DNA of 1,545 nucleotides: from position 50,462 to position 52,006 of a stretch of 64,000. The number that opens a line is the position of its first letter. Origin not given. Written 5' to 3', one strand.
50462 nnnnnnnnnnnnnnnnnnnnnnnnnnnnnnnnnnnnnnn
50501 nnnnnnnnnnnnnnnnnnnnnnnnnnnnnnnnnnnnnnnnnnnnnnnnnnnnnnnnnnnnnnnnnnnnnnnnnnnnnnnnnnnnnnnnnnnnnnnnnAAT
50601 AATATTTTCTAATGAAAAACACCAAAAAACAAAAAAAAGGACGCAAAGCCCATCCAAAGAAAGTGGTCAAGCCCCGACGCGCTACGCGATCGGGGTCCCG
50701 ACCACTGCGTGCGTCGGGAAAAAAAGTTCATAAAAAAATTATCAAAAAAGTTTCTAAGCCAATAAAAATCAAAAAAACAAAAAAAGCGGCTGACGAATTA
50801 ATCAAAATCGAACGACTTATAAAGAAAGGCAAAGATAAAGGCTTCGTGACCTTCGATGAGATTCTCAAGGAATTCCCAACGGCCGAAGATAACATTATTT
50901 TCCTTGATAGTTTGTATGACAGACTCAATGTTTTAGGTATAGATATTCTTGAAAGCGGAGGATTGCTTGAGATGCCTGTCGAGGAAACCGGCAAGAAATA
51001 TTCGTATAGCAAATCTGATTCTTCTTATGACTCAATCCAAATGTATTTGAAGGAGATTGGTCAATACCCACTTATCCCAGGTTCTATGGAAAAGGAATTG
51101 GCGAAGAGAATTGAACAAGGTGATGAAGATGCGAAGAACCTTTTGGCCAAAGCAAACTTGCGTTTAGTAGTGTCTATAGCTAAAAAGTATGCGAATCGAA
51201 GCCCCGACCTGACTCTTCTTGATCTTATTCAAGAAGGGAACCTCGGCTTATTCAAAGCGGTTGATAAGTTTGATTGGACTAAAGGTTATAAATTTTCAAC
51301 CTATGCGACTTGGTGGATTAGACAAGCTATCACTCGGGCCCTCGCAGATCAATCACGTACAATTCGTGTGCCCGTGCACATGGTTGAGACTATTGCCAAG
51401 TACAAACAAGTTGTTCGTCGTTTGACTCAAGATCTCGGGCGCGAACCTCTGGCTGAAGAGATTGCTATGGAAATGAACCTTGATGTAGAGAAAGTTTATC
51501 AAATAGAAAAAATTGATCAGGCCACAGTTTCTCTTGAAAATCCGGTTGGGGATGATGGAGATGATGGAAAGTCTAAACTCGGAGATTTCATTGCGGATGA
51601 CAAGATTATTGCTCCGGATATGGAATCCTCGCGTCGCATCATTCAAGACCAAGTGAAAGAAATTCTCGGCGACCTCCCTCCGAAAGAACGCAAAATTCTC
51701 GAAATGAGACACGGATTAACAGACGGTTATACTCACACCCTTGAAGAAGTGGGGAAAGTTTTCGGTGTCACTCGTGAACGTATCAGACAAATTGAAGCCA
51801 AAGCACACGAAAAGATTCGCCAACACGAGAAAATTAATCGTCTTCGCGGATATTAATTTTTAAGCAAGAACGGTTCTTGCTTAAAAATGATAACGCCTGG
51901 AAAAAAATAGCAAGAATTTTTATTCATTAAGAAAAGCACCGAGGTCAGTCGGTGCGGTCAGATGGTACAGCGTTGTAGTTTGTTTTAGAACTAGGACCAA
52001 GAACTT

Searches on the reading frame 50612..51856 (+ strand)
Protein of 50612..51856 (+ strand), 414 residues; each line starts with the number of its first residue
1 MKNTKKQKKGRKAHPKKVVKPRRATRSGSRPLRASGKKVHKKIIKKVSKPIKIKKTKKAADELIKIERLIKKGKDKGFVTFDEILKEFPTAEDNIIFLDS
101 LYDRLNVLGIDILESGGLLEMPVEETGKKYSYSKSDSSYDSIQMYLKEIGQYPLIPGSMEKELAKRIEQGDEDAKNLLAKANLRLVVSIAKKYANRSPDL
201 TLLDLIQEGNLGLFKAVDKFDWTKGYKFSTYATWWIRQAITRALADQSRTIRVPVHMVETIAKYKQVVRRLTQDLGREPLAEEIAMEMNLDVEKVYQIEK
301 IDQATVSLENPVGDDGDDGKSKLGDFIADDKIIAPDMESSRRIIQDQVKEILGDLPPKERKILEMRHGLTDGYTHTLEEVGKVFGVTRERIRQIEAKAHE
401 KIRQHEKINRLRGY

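Call 10: search_protein_families(library=pfam, proteins=[window:50612-51856:+])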
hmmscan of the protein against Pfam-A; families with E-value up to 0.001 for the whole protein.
window:50612-51856:+ (414 aa): 5 families
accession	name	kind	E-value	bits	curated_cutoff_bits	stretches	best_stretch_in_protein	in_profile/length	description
PF04542.20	Sigma70_r2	-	1.4e-21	76.4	24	1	178-250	1-71/71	Sigma-70 region 2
PF04539.22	Sigma70_r3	-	2.5e-19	69.6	25.3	1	259-336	1-75/78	Sigma-70 region 3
PF04545.22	Sigma70_r4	-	9.4e-17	60.7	24.1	1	352-404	2-50/50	Sigma-70, region 4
PF00140.25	Sigma70_r1_2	-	5.1e-11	42.8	22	1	140-172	1-33/34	Sigma-70 factor, region 1.2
PF03979.19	Sigma70_r1_1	-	2.4e-10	40.6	22.5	1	65-117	6-58/81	Sigma-70 factor, region 1.1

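Call 12: find_encoding_contigs(protein=window:50612-51856:+, flank=10000, max_places=6)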
Protein window:50612-51856:+ (414 aa): 9 contigs read that carry it; 4 places shown.
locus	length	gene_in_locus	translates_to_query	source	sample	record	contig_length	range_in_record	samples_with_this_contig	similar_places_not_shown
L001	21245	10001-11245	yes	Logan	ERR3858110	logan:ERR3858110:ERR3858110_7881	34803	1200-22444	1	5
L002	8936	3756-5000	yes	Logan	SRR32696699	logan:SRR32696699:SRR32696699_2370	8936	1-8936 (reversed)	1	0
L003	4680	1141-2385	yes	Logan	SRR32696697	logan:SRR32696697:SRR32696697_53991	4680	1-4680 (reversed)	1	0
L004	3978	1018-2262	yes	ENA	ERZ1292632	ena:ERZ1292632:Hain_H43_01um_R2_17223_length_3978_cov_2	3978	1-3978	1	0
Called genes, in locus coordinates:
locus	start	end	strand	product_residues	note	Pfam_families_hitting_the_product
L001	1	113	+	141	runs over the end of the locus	PF00886:Ribosomal_S16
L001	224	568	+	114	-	PF13083:KH_KhpA-B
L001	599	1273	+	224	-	PF01746:tRNA_m1G_MT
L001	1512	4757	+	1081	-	PF04563:RNA_pol_Rpb2_1, PF04561:RNA_pol_Rpb2_2, PF04565:RNA_pol_Rpb2_3, PF10385:RNA_pol_Rpb2_45, PF00562:RNA_pol_Rpb2_6, PF04560:RNA_pol_Rpb2_7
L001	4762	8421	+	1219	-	PF04997:RNA_pol_Rpb1_1, PF00623:RNA_pol_Rpb1_2, PF04983:RNA_pol_Rpb1_3, PF05000:RNA_pol_Rpb1_4 (faint), PF04998:RNA_pol_Rpb1_5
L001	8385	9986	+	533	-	PF01807:Zn_ribbon_DnaG, PF08275:DNAG_N, PF01751:Toprim, PF13155:Toprim_2, PF13662:Toprim_4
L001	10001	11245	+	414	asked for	PF03979:Sigma70_r1_1, PF00140:Sigma70_r1_2, PF04542:Sigma70_r2, PF04539:Sigma70_r3, PF04545:Sigma70_r4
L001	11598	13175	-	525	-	PF11074:DUF2779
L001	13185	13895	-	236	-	PF18400:Thioredoxin_12 (faint), PF13098:Thioredoxin_2 (faint), PF13462:Thioredoxin_4, PF01323:DSBA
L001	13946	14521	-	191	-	PF13482:RNase_H_2, PF10108:DNA_pol_B_exo2 (faint)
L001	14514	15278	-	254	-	PF13393:tRNA-synt_His, PF00587:tRNA-synt_2b, PF13393:tRNA-synt_His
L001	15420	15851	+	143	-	PF01371:Trp_repressor (weak)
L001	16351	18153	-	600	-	PF00009:GTP_EFTU, PF01926:MMR_HSR1 (faint), PF22042:EF-G_D2, PF03144:GTP_EFTU_D2, PF00679:EFG_C, PF21018:BipA_C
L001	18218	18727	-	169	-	-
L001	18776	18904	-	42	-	-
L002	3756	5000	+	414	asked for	PF03979:Sigma70_r1_1, PF00140:Sigma70_r1_2, PF04542:Sigma70_r2, PF04539:Sigma70_r3, PF04545:Sigma70_r4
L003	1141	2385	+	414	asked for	PF03979:Sigma70_r1_1, PF00140:Sigma70_r1_2, PF04542:Sigma70_r2, PF04539:Sigma70_r3, PF04545:Sigma70_r4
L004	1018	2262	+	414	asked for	PF03979:Sigma70_r1_1, PF00140:Sigma70_r1_2, PF04542:Sigma70_r2, PF04539:Sigma70_r3, PF04545:Sigma70_r4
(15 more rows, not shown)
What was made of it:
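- On Mitochondrial double-hairpin elements / GC clusters: The window has bacterial gene content: rpoB/C/D, gyrB, dnaG (calls 10, 12).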

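Call 14: find_homologous_proteins(query=window:50612-51856:+, max_evalue=1e-30)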
Query window:50612-51856:+ (414 aa): 8000 proteins with E <= 1e-30 among 8000 candidates; the best 120 are listed.
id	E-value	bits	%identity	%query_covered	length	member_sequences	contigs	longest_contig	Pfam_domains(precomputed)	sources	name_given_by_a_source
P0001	1.5e-265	898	100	100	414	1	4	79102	PF04545.23,PF00140.26,PF03979.20,PF04542.21,PF04539.23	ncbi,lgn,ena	-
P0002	8.9e-231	784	94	86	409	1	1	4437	PF04545.23,PF00140.26,PF03979.20,PF04542.21,PF04539.23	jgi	jgi:RNA polymerase primary sigma factor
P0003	1.4e-229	780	94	91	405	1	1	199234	PF04545.23,PF00140.26,PF03979.20,PF04542.21,PF04539.23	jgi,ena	-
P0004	2.4e-229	779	89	98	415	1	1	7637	PF04545.23,PF00140.26,PF03979.20,PF04542.21,PF04539.23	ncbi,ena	-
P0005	2.3e-228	776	93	88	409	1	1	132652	PF04545.23,PF00140.26,PF03979.20,PF04542.21,PF04539.23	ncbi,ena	-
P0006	5.0e-226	768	87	98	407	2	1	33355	PF04545.23,PF00140.26,PF03979.20,PF04542.21,PF04539.23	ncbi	-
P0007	8.5e-226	768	86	97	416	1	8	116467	PF04545.23,PF00140.26,PF03979.20,PF04542.21,PF04539.23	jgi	jgi:RNA polymerase primary sigma factor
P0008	5.3e-218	742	91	88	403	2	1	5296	PF04545.23,PF00140.26,PF03979.20,PF04542.21,PF04539.23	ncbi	-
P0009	6.1e-214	729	89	87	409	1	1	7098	PF04545.23,PF00140.26,PF03979.20,PF04542.21,PF04539.23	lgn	-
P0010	6.7e-214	728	88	90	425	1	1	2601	PF04545.23,PF00140.26,PF03979.20,PF04542.21,PF04539.23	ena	-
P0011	1.3e-213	727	84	95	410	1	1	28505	PF04545.23,PF00140.26,PF03979.20,PF04542.21,PF04539.23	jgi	-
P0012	2.5e-213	727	88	87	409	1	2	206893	PF04545.23,PF00140.26,PF03979.20,PF04542.21,PF04539.23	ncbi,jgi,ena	-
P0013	3.4e-213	726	88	87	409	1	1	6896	PF04545.23,PF00140.26,PF03979.20,PF04542.21,PF04539.23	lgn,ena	-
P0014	4.4e-213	726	89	87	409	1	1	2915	PF04545.23,PF00140.26,PF03979.20,PF04542.21,PF04539.23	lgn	-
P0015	4.8e-213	726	89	87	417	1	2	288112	PF04545.23,PF00140.26,PF03979.20,PF04542.21,PF04539.23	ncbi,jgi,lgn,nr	ncbi:MAG: RNA polymerase primary sigma factor [Parcubacteria bacterium C7867-005]|nr:MAG: RNA polyme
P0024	5.0e-210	716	80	100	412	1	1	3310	PF04545.23,PF00140.26,PF03979.20,PF04542.21,PF04539.23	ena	-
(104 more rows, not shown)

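Call 17: find_related_loci(query=window:50612-51856:+, collection=genome_contigs, flank=10000)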
Query window:50612-51856:+ (414 aa) in genome_contigs; peptide patterns used: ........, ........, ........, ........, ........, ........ (x = any residue, [..] = any of these).
600 stretches matched a pattern (row limit reached: there are more); 547 encode a relative of the query (tblastn E <= 1e-3); the best 80 are kept; 80 distinct loci.
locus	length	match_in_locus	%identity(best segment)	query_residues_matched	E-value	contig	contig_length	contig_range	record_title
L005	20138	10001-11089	93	52-414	0e+0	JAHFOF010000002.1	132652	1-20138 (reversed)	MAG: bacterium isolate nzgw498 NODE_156_length_132653_cov_4.041650, whole genome shotgun sequence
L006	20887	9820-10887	88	59-414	0e+0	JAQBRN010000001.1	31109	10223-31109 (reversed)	MAG: Parcubacteria group bacterium isolate RYN_400 scaffold_1910232, whole genome shotgun sequence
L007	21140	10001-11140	81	33-414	0e+0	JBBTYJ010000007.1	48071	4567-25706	MAG: Patescibacteria group bacterium isolate H43-bin017_1 H43_bin017_1_000000000007, whole genome shotgun sequence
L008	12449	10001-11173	80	37-414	0e+0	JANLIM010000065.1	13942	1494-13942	MAG: Candidatus Zambryskiibacteriota bacterium isolate S40-15 k99_136315, whole genome shotgun sequence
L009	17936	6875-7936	87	61-414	0e+0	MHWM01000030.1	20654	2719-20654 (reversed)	MAG: Candidatus Zambryskibacteria bacterium RIFCSPLOWO2_02_FULL_39_14 rifcsplowo2_02_scaffold_8642, whole genome shotgun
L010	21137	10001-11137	81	42-414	0e+0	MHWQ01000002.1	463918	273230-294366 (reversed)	MAG: Candidatus Zambryskibacteria bacterium RIFCSPLOWO2_02_FULL_51_21 rifcsplowo2_02_scaffold_12, whole genome shotgun s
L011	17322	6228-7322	84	53-414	0e+0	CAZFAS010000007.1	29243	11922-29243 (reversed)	MAG TPA_asm: uncultured Candidatus Saccharibacteria bacterium isolate SRP278252_co2_162 genome assembly, contig: NODE_31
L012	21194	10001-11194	77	26-414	0e+0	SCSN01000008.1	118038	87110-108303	MAG: Patescibacteria group bacterium isolate FW215_bin.14 FW215_bin.14-53749, whole genome shotgun sequence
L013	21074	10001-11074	84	56-414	0e+0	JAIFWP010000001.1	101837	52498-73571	MAG: Candidatus Parcubacteria bacterium isolate viral-cat_52_19 PAFVLPS_2018_scaffold_292, whole genome shotgun sequence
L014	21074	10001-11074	85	56-414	0e+0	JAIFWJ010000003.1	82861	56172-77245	MAG: Candidatus Parcubacteria bacterium isolate viral-cat_44_14 PAFVLPS_2018_scaffold_506, whole genome shotgun sequence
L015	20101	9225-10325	83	48-414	0e+0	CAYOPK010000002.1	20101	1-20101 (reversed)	MAG TPA_asm: uncultured Candidatus Saccharibacteria bacterium isolate SRP319275_co6_95 genome assembly, contig: NODE_968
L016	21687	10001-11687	84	56-414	0e+0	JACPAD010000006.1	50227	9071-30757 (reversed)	MAG: Candidatus Zambryskibacteria bacterium isolate NC_groundwater_222_Ag_S-0.1um_46_12 S4_GD2017_2_S1_scaffold_894, who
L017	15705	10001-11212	79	1-414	0e+0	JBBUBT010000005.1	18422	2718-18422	MAG: Patescibacteria group bacterium isolate H43-bin122_1 H43_bin122_1_000000000005, whole genome shotgun sequence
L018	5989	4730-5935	77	1-414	0e+0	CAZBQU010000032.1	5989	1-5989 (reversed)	MAG TPA_asm: uncultured Candidatus Saccharibacteria bacterium isolate SRP286056_co1_286 genome assembly, contig: NODE_18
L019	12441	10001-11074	84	56-414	0e+0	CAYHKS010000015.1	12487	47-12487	MAG TPA_asm: uncultured Candidatus Saccharibacteria bacterium isolate ERP119705_co13_489 genome assembly, contig: NODE_6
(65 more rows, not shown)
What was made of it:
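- On Rickettsia palindromic elements (RPE): The host is Parcubacteria (calls 14, 17).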

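Call 24: find_encoding_contigs(protein=P0004, flank=10000, max_places=2)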
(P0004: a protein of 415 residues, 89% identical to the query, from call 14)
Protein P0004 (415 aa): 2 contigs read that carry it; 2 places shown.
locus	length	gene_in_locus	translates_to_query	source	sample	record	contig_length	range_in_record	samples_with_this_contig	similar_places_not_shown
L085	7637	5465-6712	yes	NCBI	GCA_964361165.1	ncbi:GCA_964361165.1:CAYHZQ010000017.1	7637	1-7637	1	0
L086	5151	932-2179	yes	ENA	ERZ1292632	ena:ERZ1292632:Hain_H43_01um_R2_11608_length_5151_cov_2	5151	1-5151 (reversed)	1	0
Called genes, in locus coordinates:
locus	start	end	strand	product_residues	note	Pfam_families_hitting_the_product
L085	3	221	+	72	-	?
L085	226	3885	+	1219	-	PF04997:RNA_pol_Rpb1_1, PF00623:RNA_pol_Rpb1_2, PF04983:RNA_pol_Rpb1_3, PF05000:RNA_pol_Rpb1_4 (weak), PF04998:RNA_pol_Rpb1_5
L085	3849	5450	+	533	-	PF01807:Zn_ribbon_DnaG, PF08275:DNAG_N, PF01751:Toprim, PF13155:Toprim_2, PF13662:Toprim_4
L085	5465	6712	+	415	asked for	PF03979:Sigma70_r1_1, PF00140:Sigma70_r1_2, PF04542:Sigma70_r2, PF04539:Sigma70_r3, PF04545:Sigma70_r4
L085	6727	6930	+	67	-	-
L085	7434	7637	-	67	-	?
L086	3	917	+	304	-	?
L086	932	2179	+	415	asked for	PF03979:Sigma70_r1_1, PF00140:Sigma70_r1_2, PF04542:Sigma70_r2, PF04539:Sigma70_r3, PF04545:Sigma70_r4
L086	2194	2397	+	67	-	-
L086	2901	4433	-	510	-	PF11074:DUF2779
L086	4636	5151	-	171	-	?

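Call 25: find_encoding_contigs(protein=P0011, flank=10000, max_places=2)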
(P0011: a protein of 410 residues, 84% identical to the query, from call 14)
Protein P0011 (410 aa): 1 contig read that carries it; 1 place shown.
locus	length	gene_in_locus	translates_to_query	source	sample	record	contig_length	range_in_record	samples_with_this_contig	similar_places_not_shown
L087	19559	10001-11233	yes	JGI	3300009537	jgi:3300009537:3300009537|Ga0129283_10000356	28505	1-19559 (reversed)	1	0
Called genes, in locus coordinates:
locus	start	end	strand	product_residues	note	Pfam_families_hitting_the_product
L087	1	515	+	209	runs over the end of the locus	-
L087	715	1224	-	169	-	PF02142:MGS, PF01808:AICARFT_IMPCHas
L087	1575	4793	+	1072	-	PF04563:RNA_pol_Rpb2_1, PF04561:RNA_pol_Rpb2_2, PF04565:RNA_pol_Rpb2_3, PF10385:RNA_pol_Rpb2_45, PF00562:RNA_pol_Rpb2_6, PF04560:RNA_pol_Rpb2_7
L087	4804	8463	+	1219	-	PF04997:RNA_pol_Rpb1_1, PF00623:RNA_pol_Rpb1_2, PF04983:RNA_pol_Rpb1_3, PF04998:RNA_pol_Rpb1_5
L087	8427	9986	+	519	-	PF01807:Zn_ribbon_DnaG, PF08275:DNAG_N, PF01751:Toprim (weak), PF13155:Toprim_2, PF13662:Toprim_4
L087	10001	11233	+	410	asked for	PF03979:Sigma70_r1_1, PF00140:Sigma70_r1_2, PF04542:Sigma70_r2, PF04539:Sigma70_r3, PF04545:Sigma70_r4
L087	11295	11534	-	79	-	-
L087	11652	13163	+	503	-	PF11074:DUF2779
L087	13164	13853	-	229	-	PF18400:Thioredoxin_12 (faint), PF13098:Thioredoxin_2 (weak), PF13462:Thioredoxin_4, PF01323:DSBA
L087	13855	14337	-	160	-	PF01569:PAP2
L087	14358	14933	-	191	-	PF13482:RNase_H_2, PF10108:DNA_pol_B_exo2 (faint)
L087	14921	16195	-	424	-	PF13393:tRNA-synt_His, PF00587:tRNA-synt_2b, PF03129:HGTP_anticodon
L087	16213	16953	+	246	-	PF01509:TruB_N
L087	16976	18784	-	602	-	PF00009:GTP_EFTU, PF01926:MMR_HSR1 (weak), PF22042:EF-G_D2, PF03144:GTP_EFTU_D2, PF00679:EFG_C, PF21018:BipA_C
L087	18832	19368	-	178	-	-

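Call 26: find_encoding_contigs(protein=P0024, flank=10000, max_places=2)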
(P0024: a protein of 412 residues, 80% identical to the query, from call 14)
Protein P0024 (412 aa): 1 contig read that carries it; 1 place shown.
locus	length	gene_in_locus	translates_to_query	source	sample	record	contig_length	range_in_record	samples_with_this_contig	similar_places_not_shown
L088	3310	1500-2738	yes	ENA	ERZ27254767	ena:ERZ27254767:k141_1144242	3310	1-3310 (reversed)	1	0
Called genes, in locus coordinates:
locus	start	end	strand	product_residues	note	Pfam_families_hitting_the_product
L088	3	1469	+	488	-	?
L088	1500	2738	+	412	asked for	PF03979:Sigma70_r1_1, PF00140:Sigma70_r1_2, PF04542:Sigma70_r2, PF04539:Sigma70_r3, PF04545:Sigma70_r4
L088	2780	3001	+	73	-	PF21748:UPF0150 (weak)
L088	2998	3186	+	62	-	PF07927:HicA_toxin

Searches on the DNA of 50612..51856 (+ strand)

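Call 73: search_with_rna_model(model_id=R1, sources=[L005, L006, L007, L008, L009, L010, L011, L012, L013, L014, L015, L016, L017, L018, L019, L020, L021, L022, L023, L024, L025, L026, L027, L028, L029, L030, L031, L032, L033, L034, L035, L036, L037, L038, L039, L040, L041, L042, L043, L044, L045, L046, L047, L048, L049, L050, L051, L052, L053, L054, L055, L056, L057, L058, L059, L060, L061, L062, L063, L064, L065, L066, L067, L068, L069, L070, L071, L072, L073, L074, L075, L076, L077, L078, L079, L080, L081, L082, L083, L084, L085, L087, L088, L209, L212, L216], max_evalue=0.05)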
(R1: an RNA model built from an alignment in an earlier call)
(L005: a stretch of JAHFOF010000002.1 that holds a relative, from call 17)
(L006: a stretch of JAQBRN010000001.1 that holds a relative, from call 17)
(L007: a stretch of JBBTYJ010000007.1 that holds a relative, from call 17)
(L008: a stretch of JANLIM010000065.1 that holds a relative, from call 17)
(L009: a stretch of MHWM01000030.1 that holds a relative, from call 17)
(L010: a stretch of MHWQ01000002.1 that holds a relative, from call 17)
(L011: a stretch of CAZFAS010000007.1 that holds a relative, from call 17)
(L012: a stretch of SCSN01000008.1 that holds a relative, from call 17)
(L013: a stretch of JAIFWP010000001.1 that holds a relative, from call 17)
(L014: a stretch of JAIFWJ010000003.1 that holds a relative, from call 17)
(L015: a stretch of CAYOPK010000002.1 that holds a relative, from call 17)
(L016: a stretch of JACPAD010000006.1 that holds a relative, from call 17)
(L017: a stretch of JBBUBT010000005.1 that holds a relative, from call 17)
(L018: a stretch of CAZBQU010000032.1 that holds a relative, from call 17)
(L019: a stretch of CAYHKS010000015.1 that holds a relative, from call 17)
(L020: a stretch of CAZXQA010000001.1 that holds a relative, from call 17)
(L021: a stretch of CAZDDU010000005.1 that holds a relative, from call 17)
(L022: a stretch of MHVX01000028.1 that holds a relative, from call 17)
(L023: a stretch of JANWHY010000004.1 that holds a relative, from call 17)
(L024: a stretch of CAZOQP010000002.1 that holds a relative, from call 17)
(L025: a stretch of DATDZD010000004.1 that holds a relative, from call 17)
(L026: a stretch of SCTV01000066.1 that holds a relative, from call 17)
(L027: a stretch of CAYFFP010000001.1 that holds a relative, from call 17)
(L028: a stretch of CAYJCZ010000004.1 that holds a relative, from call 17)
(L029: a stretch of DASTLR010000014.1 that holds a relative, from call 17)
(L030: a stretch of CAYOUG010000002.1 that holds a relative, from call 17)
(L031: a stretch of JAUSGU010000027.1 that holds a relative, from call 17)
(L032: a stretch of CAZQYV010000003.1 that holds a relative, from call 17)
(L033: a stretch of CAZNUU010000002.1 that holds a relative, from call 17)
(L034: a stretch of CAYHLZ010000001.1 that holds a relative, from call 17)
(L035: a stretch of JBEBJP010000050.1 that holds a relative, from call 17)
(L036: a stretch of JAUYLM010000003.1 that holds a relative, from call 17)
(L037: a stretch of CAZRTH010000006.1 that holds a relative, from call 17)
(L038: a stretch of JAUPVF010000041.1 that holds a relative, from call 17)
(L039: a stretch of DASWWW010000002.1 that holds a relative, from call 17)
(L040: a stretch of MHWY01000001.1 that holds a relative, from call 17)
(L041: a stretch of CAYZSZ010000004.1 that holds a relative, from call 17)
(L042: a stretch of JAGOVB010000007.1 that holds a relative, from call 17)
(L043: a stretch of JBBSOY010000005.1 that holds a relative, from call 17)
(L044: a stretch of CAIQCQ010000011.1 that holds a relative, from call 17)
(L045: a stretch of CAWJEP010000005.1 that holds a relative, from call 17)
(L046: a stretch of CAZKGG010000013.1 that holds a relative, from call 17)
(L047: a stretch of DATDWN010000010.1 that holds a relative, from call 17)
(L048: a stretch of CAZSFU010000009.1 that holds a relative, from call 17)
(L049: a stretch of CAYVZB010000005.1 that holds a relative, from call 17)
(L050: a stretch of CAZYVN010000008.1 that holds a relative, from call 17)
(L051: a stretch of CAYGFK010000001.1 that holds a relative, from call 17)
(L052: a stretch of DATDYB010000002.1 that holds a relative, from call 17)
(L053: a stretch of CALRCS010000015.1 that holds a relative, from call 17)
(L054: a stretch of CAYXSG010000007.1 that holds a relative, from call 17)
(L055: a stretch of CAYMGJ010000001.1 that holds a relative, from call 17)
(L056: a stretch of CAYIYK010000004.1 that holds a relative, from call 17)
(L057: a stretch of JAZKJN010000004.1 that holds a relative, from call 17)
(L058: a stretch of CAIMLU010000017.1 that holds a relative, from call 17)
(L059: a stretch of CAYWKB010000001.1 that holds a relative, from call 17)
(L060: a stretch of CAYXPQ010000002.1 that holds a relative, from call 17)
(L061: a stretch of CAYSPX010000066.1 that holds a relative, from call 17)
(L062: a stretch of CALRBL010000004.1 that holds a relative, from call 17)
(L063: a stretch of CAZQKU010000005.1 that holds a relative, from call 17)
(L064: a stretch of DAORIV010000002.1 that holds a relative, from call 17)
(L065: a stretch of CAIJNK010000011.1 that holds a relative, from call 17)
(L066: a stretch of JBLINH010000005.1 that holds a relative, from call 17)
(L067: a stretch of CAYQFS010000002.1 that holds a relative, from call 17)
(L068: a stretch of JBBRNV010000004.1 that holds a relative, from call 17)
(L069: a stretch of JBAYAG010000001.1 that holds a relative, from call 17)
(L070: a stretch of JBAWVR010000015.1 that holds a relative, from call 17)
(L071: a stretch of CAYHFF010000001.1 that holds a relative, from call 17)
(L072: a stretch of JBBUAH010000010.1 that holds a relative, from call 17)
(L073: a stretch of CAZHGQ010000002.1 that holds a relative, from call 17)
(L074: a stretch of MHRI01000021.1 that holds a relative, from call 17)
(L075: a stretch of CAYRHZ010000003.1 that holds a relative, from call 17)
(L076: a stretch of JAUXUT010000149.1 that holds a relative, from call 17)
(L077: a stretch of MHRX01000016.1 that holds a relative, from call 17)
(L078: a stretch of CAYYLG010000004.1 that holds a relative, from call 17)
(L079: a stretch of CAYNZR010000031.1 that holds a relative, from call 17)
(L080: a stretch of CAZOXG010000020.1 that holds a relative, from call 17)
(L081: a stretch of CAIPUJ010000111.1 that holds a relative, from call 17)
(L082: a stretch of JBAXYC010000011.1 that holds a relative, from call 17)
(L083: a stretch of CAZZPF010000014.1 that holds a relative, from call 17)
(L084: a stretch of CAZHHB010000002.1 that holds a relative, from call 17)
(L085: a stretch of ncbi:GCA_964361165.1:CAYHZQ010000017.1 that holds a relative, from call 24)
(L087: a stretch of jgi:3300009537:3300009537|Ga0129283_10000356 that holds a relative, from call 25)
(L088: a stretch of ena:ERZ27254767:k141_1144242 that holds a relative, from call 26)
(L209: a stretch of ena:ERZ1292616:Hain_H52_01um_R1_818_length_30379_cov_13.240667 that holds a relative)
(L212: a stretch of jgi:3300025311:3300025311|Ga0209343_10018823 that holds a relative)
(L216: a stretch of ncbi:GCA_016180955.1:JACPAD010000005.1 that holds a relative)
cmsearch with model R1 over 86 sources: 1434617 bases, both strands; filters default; matches with E-value up to 0.05: 20.
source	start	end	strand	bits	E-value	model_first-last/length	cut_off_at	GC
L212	1553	1601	+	52.1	1.9e-09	1-44/44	no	0.63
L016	11694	11741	-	51.9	2.2e-09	1-44/44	no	0.75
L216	2944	2995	-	51.8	2.3e-09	1-44/44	no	0.6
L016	11694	11741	+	51.7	2.4e-09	1-44/44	no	0.75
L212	1553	1601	-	51.1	3.3e-09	1-44/44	no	0.63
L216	2944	2995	+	50.9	3.7e-09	1-44/44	no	0.6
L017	10029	10083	+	50.5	4.7e-09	1-44/44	no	0.58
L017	10029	10083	-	48.6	1.3e-08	1-44/44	no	0.58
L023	9999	10047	+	44.5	1.2e-07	1-44/44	no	0.59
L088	1552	1600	-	43.6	2e-07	1-44/44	no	0.65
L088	1552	1600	+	43.5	2e-07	1-44/44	no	0.65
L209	3338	3392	+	42.4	3.8e-07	1-44/44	no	0.65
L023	9999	10047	-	40.8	9.1e-07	1-44/44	no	0.59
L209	2926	2984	+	40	1.4e-06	1-44/44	no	0.69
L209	3338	3392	-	39.7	1.6e-06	1-44/44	no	0.65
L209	2926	2984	-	36.9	7.5e-06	1-44/44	no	0.69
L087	10032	10083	-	36.5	9.5e-06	1-44/44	no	0.69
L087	10032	10083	+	34.2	3.2e-05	1-44/44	no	0.69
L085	5547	5598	+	22.8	0.016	1-44/44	no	0.58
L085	5547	5598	-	22.7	0.017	1-44/44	no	0.58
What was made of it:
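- Only 3 ELEM in 1.4 Mb of rpoD neighbourhoods from 80 species, all at rpoD (call 73). That is hard to obtain by neutral accumulation when ELEM density elsewhere in relatives is about 1 per 470 kb (call 73).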
